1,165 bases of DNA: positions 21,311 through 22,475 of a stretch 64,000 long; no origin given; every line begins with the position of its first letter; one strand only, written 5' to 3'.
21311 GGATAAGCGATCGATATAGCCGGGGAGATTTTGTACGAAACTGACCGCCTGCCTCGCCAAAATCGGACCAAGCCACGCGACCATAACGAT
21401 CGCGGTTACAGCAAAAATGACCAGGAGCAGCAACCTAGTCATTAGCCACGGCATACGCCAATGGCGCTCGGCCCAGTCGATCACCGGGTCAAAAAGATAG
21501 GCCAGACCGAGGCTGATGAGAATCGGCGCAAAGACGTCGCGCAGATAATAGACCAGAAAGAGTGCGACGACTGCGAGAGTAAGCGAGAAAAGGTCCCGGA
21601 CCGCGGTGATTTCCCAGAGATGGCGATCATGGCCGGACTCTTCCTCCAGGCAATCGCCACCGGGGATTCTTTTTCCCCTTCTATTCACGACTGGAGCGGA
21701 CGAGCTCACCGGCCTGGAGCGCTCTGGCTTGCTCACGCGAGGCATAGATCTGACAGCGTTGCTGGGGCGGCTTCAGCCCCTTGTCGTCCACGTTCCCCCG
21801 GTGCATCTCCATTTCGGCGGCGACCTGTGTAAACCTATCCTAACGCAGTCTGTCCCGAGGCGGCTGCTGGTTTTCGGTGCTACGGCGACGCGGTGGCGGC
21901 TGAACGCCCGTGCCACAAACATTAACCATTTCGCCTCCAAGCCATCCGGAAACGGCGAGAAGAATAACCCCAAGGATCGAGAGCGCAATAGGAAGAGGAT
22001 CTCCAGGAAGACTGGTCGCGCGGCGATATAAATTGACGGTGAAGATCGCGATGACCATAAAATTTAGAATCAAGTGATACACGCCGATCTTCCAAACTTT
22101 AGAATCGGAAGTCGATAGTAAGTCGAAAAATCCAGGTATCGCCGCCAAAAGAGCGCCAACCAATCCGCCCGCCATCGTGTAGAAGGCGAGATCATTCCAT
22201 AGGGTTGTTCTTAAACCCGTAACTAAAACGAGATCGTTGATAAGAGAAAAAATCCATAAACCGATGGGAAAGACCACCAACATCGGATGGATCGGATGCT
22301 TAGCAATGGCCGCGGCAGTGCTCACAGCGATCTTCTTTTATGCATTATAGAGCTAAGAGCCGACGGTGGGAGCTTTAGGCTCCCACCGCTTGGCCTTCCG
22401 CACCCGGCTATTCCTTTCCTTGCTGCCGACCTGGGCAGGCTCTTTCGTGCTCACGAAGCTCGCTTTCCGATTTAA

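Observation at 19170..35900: Lower-GC stress island of about 15 kb bounded by direct repeats of the comM/yifB 3' end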

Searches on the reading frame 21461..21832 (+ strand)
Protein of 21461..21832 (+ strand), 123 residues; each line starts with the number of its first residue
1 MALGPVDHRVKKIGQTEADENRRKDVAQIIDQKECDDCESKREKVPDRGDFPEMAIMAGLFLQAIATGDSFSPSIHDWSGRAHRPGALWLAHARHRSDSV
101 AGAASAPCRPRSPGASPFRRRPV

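Call 100: search_protein_families(library=pfam, proteins=[window:21461-21832:+], max_evalue=0.1)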
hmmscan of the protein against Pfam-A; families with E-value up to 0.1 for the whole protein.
window:21461-21832:+ (123 aa): 1 family
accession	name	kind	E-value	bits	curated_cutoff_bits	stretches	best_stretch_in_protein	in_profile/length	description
PF14376.11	Haem_bd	-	0.016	15.6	27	1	11-46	19-53/133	Haem-binding domain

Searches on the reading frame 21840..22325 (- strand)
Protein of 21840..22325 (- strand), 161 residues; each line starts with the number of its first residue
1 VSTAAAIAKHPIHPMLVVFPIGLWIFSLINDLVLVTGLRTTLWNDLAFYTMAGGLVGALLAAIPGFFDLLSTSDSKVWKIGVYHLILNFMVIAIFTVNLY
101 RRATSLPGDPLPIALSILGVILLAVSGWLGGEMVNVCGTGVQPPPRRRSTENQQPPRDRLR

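Call 10: search_protein_families(library=pfam, proteins=[window:21840-22325:-], max_evalue=0.01)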
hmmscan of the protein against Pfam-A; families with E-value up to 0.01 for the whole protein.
window:21840-22325:- (161 aa): 1 family
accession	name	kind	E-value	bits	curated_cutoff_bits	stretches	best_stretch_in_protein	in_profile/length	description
PF09990.14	DUF2231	-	5.1e-31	108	26.4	1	9-143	1-139/139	Predicted membrane protein (DUF2231)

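Call 57: find_encoding_contigs(protein=window:21840-22325:-, flank=10000, max_places=10)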
Protein window:21840-22325:- (161 aa): 3 contigs read that carry it; 3 places shown.
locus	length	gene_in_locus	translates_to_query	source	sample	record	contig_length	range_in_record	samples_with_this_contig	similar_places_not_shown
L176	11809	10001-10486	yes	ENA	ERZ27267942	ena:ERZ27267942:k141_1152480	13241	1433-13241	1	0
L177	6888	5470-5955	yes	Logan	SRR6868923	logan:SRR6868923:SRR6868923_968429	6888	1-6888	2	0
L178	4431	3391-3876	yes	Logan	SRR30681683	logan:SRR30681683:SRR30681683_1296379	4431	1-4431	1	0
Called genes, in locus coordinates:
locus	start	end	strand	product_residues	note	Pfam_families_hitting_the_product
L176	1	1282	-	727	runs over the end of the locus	PF00199:Catalase, PF06628:Catalase-rel, PF01965:DJ-1_PfpI, PF18011:Catalase_C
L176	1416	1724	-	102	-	PF04972:BON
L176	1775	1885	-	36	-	-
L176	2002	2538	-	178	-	-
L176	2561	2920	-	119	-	PF07332:Phage_holin_3_6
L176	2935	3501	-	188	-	PF05532:CsbD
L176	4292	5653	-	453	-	PF00072:Response_reg, PF00158:Sigma54_activat, PF14532:Sigma54_activ_2, PF00004:AAA (faint), PF07728:AAA_5 (weak), PF25601:AAA_lid_14, PF02954:HTH_8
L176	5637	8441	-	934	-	PF00989:PAS, PF00989:PAS, PF08448:PAS_4, PF13426:PAS_9, PF08447:PAS_3, PF00989:PAS, PF08448:PAS_4, PF13426:PAS_9, +8 more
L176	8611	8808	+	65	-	-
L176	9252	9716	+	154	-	PF05239:PRC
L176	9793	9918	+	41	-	PF00096:zf-C2H2 (weak)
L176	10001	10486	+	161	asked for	PF09990:DUF2231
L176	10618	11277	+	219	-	PF01594:AI-2E_transport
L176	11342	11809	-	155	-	?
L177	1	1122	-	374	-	?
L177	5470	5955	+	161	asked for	PF09990:DUF2231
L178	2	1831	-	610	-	?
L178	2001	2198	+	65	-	-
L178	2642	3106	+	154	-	PF05239:PRC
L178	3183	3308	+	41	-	PF00096:zf-C2H2 (weak)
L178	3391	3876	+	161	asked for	PF09990:DUF2231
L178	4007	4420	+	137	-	PF01594:AI-2E_transport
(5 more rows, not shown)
